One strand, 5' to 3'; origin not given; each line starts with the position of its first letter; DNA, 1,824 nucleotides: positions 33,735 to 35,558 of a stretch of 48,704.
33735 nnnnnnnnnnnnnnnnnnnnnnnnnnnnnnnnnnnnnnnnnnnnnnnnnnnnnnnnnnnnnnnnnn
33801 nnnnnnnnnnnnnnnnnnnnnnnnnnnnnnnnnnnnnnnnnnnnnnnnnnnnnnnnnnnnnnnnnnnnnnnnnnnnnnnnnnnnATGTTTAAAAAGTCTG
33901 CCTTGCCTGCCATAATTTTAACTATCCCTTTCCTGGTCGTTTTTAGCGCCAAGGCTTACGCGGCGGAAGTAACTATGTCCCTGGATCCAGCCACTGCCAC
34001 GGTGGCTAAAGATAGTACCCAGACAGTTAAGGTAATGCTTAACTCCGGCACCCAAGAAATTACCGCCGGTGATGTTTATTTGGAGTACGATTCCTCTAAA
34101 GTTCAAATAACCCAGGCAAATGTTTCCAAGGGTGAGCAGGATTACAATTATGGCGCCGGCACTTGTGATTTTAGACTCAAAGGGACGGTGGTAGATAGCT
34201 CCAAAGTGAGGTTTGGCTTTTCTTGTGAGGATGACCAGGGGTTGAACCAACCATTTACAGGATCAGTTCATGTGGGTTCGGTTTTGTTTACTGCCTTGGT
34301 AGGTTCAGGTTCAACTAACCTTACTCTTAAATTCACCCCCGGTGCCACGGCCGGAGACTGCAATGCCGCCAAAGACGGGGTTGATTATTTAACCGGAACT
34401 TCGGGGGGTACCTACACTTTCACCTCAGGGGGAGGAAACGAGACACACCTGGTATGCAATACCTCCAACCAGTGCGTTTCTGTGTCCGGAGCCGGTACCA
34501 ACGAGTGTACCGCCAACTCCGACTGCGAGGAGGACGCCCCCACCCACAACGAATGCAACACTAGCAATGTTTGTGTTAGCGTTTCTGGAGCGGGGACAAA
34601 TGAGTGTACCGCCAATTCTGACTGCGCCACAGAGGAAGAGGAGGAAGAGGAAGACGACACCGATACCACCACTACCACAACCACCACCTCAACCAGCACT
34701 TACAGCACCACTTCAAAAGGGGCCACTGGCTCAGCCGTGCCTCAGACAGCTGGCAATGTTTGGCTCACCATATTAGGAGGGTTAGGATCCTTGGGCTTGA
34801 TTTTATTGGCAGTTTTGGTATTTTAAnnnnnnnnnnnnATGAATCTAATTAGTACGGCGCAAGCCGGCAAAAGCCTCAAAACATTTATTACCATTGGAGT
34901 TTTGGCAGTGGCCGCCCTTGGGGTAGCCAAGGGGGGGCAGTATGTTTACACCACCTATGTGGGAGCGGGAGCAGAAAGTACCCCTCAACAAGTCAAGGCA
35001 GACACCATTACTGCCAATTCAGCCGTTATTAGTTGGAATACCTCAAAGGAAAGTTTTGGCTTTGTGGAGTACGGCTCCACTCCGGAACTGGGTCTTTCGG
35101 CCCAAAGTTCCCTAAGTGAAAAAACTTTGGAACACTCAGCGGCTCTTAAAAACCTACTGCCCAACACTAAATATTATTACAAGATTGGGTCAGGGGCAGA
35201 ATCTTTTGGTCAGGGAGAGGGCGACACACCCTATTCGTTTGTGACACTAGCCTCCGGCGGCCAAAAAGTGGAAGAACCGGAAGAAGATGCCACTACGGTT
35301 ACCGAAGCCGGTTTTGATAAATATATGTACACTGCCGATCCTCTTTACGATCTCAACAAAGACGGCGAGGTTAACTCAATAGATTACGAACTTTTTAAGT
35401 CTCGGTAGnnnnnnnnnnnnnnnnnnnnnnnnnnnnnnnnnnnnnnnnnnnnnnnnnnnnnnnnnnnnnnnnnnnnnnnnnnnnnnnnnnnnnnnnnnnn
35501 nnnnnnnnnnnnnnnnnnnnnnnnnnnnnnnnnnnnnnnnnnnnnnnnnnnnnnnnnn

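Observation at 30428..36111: Cohesin-dockerin-sortase surface assembly module next to PilN/PilO-like genes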

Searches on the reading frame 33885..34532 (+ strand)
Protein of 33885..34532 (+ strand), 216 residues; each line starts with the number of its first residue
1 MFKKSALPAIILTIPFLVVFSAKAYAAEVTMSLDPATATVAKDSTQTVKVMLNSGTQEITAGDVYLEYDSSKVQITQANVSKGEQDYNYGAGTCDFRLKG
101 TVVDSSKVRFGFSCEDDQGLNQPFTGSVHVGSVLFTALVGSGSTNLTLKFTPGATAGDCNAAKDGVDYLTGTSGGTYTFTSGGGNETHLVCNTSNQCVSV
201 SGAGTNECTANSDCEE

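Call 11: find_homologous_proteins(query=window:33885-34532:+, max_evalue=0.001)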
Query seq(216 aa) (216 aa): 3 proteins with E <= 0.001 among 564 candidates.
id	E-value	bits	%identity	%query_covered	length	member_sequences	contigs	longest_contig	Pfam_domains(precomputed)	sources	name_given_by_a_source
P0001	1.0e-141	487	100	100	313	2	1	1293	-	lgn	-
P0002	1.2e-87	311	66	97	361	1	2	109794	-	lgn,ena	-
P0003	1.5e-78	281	63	98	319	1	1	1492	PF00963.25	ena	-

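Call 13: find_encoding_contigs(protein=P0002, flank=10000, max_places=4)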
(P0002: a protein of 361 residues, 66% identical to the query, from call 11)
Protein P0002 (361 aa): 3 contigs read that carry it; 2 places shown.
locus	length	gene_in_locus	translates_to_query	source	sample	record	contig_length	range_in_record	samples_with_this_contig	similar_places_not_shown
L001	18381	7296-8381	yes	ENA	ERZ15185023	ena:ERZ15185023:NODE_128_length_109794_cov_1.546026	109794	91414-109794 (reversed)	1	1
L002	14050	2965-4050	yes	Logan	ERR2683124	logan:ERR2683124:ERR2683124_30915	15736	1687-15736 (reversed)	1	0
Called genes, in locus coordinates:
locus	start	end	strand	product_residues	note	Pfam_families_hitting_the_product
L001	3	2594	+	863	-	?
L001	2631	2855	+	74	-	PF01649:Ribosomal_S20p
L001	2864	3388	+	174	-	-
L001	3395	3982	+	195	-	-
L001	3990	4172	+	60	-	-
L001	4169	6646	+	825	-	-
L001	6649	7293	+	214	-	PF00963:Cohesin (weak)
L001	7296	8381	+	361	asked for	-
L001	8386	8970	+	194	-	PF00041:fn3 (faint), PF16656:Pur_ac_phosph_N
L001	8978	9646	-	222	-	PF04203:Sortase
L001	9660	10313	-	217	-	-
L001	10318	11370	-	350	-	PF03816:LytR_cpsA_psr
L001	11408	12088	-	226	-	PF00121:TIM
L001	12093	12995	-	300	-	PF00162:PGK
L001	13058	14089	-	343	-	PF02646:RmuC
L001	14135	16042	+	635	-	PF00009:GTP_EFTU, PF01926:MMR_HSR1 (faint), PF00679:EFG_C, PF06421:LepA_C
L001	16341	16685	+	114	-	PF00825:Ribonuclease_P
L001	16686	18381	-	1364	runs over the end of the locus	PF07588:DUF1554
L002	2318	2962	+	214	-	PF00963:Cohesin (weak)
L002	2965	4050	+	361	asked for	-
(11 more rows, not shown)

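Call 19: search_solved_structures(query=A1, max_evalue=10, show_alignments=2)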
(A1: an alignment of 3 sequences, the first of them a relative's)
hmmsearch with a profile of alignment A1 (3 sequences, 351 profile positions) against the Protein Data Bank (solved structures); distinct sequences matched with E-value up to 10: 0.

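Call 20: search_protein_families(library=pfam, proteins=[P0002, P0003, L001:4169-6646:+, L001:6649-7293:+, L001:8386-8970:+, L001:8978-9652:-, L001:2864-3388:+, L001:3395-3982:+, L001:3990-4172:+], max_evalue=1)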
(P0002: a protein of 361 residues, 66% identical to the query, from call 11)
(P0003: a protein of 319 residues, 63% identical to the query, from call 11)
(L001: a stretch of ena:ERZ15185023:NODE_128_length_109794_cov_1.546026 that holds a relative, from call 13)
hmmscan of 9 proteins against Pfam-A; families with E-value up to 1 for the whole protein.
P0002 (361 aa): 1 family
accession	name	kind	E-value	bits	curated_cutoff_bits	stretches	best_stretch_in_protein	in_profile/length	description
PF07127.16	Nodulin_late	-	0.0038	18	30.4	1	239-274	18-53/54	Late nodulin domain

P0003 (319 aa): 3 families
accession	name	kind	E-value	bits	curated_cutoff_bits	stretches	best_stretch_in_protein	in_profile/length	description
PF00963.24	Cohesin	-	1.7e-05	25.5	24.1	1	39-153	6-116/139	Cohesin domain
PF05354.17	Phage_attach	-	0.038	15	26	1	20-85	2-69/99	Phage Head-Tail Attachment protein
PF07127.16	Nodulin_late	-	0.84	10.5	30.4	0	202-237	19-53/54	Late nodulin domain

L001:4169-6646:+ (825 aa): 3 families
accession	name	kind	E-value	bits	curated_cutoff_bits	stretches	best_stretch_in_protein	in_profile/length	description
PF00404.24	Dockerin_1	-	2.9e-05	24.6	22.9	1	776-817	6-53/57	Dockerin type I domain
PF07691.17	PA14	-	0.013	15.8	24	1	395-434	52-98/147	PA14 domain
PF02018.23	CBM_4_9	-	0.029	15.2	25.9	1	261-402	1-120/136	Carbohydrate binding domain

L001:6649-7293:+ (214 aa): 2 families
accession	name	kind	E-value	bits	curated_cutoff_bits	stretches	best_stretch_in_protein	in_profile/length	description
PF00963.24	Cohesin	-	2e-06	28.5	24.1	1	82-190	7-122/139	Cohesin domain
PF07495.19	Y_Y_Y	-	0.13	12.6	26.6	0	138-175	3-39/65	Y_Y_Y domain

L001:8386-8970:+ (194 aa): 3 families
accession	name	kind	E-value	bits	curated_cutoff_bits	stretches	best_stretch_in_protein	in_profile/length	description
PF16656.11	Pur_ac_phosph_N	-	2.9e-10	41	30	1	49-136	1-93/93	Purple acid Phosphatase, N-terminal domain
PF00041.27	fn3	-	2.5e-05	24.9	25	1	48-132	2-81/84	Fibronectin type III domain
PF00404.24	Dockerin_1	-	0.0011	19.6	22.9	1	151-190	7-51/57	Dockerin type I domain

L001:8978-9652:- (224 aa): 1 family
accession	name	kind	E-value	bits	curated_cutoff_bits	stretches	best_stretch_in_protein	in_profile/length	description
PF04203.18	Sortase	-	3.9e-15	56.1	26.6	1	89-223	1-124/125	Sortase domain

L001:2864-3388:+ (174 aa): 4 families
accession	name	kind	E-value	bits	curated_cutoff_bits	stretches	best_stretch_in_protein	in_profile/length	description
PF05137.18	PilN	-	5.4e-05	23.6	22.8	1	103-149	2-48/78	Fimbrial assembly protein (PilN)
PF16673.10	TRAF_BIRC3_bd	-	0.0034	17.5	30.5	1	41-71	31-62/64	TNF receptor-associated factor BIRC3 binding domain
PF04312.18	DUF460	-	0.17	12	28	1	18-45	61-88/135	Protein of unknown function (DUF460)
PF16559.10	GIT_CC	-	0.25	11.5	28.7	0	56-96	17-61/66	GIT coiled-coil Rho guanine nucleotide exchange factor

L001:3395-3982:+ (195 aa): 2 families
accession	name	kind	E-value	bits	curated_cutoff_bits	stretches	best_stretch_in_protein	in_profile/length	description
PF00902.23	TatC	-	0.02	15.2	25.1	1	1-44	70-113/208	Sec-independent protein translocase protein (TatC)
PF04098.21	Rad52_Rad22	-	0.2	12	20.3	1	76-109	27-58/153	Rad52/22 family double-strand break repair protein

L001:3990-4172:+ (60 aa): 0 families

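Call 29: predict_structure(alignment_id=A1)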
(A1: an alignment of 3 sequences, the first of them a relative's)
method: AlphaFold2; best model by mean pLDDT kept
length: 313 residues; sequences in the alignment: 3
mean_pLDDT: 64.4   pTM: 0.47
mean pLDDT of the five models: 64.4, 60.5, 58.8, 58.3, 47.0
residues with pLDDT >= 90: 1; 70-90: 161; 50-70: 62; < 50: 89
segments of 3 or more residues with pLDDT < 50: 1-26, 159-166, 251-301
pLDDT, mean of each block of 10 residues (from residue 1): 34 36 52 86 85 78 79 79 77 70 73 74 80 83 81 60 48 76 64 82 74 71 82 73 77 37 34 28 29 40 55 57
secondary structure, 60 per line:
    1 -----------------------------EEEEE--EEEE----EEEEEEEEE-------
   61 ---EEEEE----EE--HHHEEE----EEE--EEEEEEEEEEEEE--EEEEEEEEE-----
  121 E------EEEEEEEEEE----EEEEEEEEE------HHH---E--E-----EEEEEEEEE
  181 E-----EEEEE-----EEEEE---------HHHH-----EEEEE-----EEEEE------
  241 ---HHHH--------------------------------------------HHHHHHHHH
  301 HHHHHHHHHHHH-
elements in order: E30-34 E37-40 E45-53 E64-68 E80-82 E87-89 E92-104 E107-115 E128-137 E142-150 E172-181 E187-191 E197-201 H211-214 E220-224 E230-234 H244-247 H292-312

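Call 35: fold_search(model_id=the predicted structure, library=pdb)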
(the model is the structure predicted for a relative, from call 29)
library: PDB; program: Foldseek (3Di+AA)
matches with E <= 10: 1999; with E <= 0.001: 28
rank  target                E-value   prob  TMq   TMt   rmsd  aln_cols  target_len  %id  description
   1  6kgf_A                1.3e-06  1.00  0.32  0.65   7.0       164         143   16  Crystal structure of CaDoc0917(R16D)-CaCohA2 complex at pH 8.2 (released 2020-07-08)
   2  6kge_A                1.6e-06  1.00  0.32  0.64   6.1       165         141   14  Crystal structure of CaDoc0917(R16D)-CaCohA2 complex at pH 5.5 (released 2020-07-08)
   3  6kgc_A                5.4e-06  1.00  0.33  0.66   6.0       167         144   16  Crystal structure of CaDoc0917(R49D)-CaCohA2 complex at pH 5.4 (released 2020-07-08)
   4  6kgd_A                6.7e-06  1.00  0.33  0.64   6.9       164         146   16  Crystal structure of CaDoc0917(R49D)-CaCohA2 complex at pH 8.0 (released 2020-07-08)
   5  6kgf_C                6.7e-06  1.00  0.32  0.62   6.9       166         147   16  Crystal structure of CaDoc0917(R16D)-CaCohA2 complex at pH 8.2 (released 2020-07-08)
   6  4fl4_I                2.8e-05  1.00  0.31  0.31   6.4       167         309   14  Scaffoldin conformation and dynamics revealed by a ternary complex from the Clostridium thermocellum cellulosome (released 2012-06-27)
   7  2vn6_A                3.6e-05  1.00  0.31  0.59   6.9       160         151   15  The Clostridium cellulolyticum dockerin displays a dual binding mode for its cohesin partner (released 2008-05-13)
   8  4fl4_L                4.5e-05  1.00  0.31  0.32   7.1       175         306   13  Scaffoldin conformation and dynamics revealed by a ternary complex from the Clostridium thermocellum cellulosome (released 2012-06-27)
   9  6kg8_MODEL_1_A        8.2e-05  1.00  0.31  0.57   5.9       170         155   16  Solution structure of CaCohA2 from Clostridium acetobutylicum (released 2020-07-08)
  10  4fl4_C                1.0e-04  1.00  0.32  0.33   6.1       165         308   14  Scaffoldin conformation and dynamics revealed by a ternary complex from the Clostridium thermocellum cellulosome (released 2012-06-27)
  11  3kcp_A                1.0e-04  1.00  0.31  0.32   7.8       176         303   15  Crystal structure of interacting Clostridium thermocellum multimodular components (released 2010-02-09)
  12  3ul4_A                1.2e-04  1.00  0.30  0.59   6.9       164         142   13  Crystal structure of Coh-OlpA(Cthe_3080)-Doc918(Cthe_0918) complex: A novel type I Cohesin-Dockerin complex from Clost (released 2012-11-28)
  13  2zf9_A                1.2e-04  1.00  0.30  0.47   7.0       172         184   11  Crystal structure of a type III cohesin module from the cellulosomal ScaE cell-surface anchoring scaffoldin of Ruminoc (released 2008-12-30)
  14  1qzn                  1.3e-04  1.00  0.25  0.41   6.0       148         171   12  Crystal Structure Analysis of a type II cohesin domain from the cellulosome of Acetivibrio cellulolyticus (released 2004-09-21)
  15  2zf9_D                1.6e-04  1.00  0.30  0.48   4.5       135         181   11  Crystal structure of a type III cohesin module from the cellulosomal ScaE cell-surface anchoring scaffoldin of Ruminoc (released 2008-12-30)
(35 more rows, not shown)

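Call 42: find_related_loci(query=A1, collection=metagenome_contigs, flank=10000)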
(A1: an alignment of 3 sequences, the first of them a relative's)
Query A1 (313 aa) in metagenome_contigs; peptide patterns used: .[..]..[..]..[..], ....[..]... (x = any residue, [..] = any of these).
339 stretches matched a pattern, but none encodes a relative of the query by tblastn (E <= 1e-3).

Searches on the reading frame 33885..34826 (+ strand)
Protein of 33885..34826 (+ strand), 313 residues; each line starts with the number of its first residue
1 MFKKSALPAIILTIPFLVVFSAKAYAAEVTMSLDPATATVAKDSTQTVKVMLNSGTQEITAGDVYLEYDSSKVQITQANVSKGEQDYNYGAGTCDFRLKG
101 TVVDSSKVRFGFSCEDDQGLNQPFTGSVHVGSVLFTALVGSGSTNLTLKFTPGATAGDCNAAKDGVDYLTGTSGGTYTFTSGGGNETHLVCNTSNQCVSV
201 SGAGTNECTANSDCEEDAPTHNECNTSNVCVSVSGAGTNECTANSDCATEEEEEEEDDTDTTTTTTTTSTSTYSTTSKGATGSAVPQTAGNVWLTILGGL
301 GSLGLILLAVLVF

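Call 3: search_protein_families(library=pfam, proteins=[window:33885-34826:+], max_evalue=1)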
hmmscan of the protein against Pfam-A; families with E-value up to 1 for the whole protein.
window:33885-34826:+ (313 aa): 4 families
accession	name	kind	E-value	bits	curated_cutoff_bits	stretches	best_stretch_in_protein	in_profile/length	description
PF19516.4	DUF6049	-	0.0094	15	30.1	1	24-72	40-89/708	Family of unknown function (DUF6049)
PF16322.10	Tub_N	-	0.11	13.4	28.4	1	193-282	100-188/193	Tubby N-terminal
PF21478.3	GcvP2_C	-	0.21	11.9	27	1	53-102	24-75/122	Glycine dehydrogenase, C-terminal domain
PF00864.24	P2X_receptor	-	0.64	9.4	27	1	192-257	99-163/361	ATP P2X receptor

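Call 4: search_protein_families(library=ncbifam, proteins=[window:33885-34826:+], max_evalue=1)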
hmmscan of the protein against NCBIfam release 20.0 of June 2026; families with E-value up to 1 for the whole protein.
window:33885-34826:+ (313 aa): 1 family
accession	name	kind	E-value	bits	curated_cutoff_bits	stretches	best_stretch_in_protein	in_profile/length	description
NF053819.1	EF0750_LPXTG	subfamily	0.018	15.5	47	1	233-308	24-98/105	EF2685/EF0750 family sortase-dependent surface protein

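Call 8: search_solved_structures(query=window:33885-34826:+, max_evalue=10, show_alignments=2)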
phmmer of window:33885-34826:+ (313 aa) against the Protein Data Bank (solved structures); distinct sequences matched with E-value up to 10: 10.
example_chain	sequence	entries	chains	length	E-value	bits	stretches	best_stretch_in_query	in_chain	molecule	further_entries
8vnv_B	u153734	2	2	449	0.074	15.4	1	228-283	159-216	Protein Jumonji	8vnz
6wkr_B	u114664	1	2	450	0.075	15.4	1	228-283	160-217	Protein Jumonji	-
9dch_E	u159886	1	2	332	0.12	14.7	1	228-284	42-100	Protein Jumonji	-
8tb9_B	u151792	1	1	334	0.12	14.7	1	228-284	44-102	Protein Jumonji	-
6c23_B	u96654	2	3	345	0.13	14.6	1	228-284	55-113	Protein Jumonji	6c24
6c23_E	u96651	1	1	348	0.13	14.6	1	228-284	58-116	Protein Jumonji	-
5uqd_A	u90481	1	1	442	0.18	14.1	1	244-281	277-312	DumPY: shorter than wild-type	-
9t9v_L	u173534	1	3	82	0.53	12.6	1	265-312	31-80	LPXTG cell wall anchor domain-containing protein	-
7kso_F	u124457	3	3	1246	1.3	11.3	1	228-283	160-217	Protein Jumonji | JARID2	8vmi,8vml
9x2r_B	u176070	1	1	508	5.9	9.2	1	243-279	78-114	Protein NODULATION SIGNALING PATHWAY 2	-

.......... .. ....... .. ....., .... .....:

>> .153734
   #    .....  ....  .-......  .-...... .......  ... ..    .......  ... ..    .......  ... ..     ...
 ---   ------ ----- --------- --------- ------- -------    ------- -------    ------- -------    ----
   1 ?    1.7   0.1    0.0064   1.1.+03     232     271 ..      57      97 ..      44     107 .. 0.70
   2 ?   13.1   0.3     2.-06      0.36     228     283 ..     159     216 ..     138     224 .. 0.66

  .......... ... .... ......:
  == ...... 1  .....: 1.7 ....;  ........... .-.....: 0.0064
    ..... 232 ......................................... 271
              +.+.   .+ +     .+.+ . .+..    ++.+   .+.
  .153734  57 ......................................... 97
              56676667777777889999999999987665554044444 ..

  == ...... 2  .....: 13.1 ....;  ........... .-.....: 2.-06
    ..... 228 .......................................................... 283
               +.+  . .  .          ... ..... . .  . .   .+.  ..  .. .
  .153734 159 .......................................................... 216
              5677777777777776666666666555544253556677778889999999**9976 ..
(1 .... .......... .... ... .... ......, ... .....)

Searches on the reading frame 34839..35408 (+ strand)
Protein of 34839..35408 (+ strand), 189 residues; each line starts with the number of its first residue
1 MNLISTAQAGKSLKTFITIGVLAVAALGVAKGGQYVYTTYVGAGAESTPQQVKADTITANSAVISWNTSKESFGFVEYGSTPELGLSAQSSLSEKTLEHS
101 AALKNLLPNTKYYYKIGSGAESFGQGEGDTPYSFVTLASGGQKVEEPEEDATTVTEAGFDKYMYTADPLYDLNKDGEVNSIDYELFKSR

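Call 3: search_protein_families(library=pfam, proteins=[window:34839-35408:+], max_evalue=1)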
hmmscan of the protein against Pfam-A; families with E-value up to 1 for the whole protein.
window:34839-35408:+ (189 aa): 3 families
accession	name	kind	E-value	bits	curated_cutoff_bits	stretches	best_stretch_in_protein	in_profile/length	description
PF16656.11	Pur_ac_phosph_N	-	4.6e-10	40.4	30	1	49-134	1-91/93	Purple acid Phosphatase, N-terminal domain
PF00041.27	fn3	-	1.8e-05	25.3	25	1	47-117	1-67/84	Fibronectin type III domain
PF00404.24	Dockerin_1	-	0.0026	18.4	22.9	1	170-187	36-53/57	Dockerin type I domain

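Call 4: search_protein_families(library=ncbifam, proteins=[window:34839-35408:+], max_evalue=1)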
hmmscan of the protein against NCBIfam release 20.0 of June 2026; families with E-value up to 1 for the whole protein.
window:34839-35408:+ (189 aa): 0 families
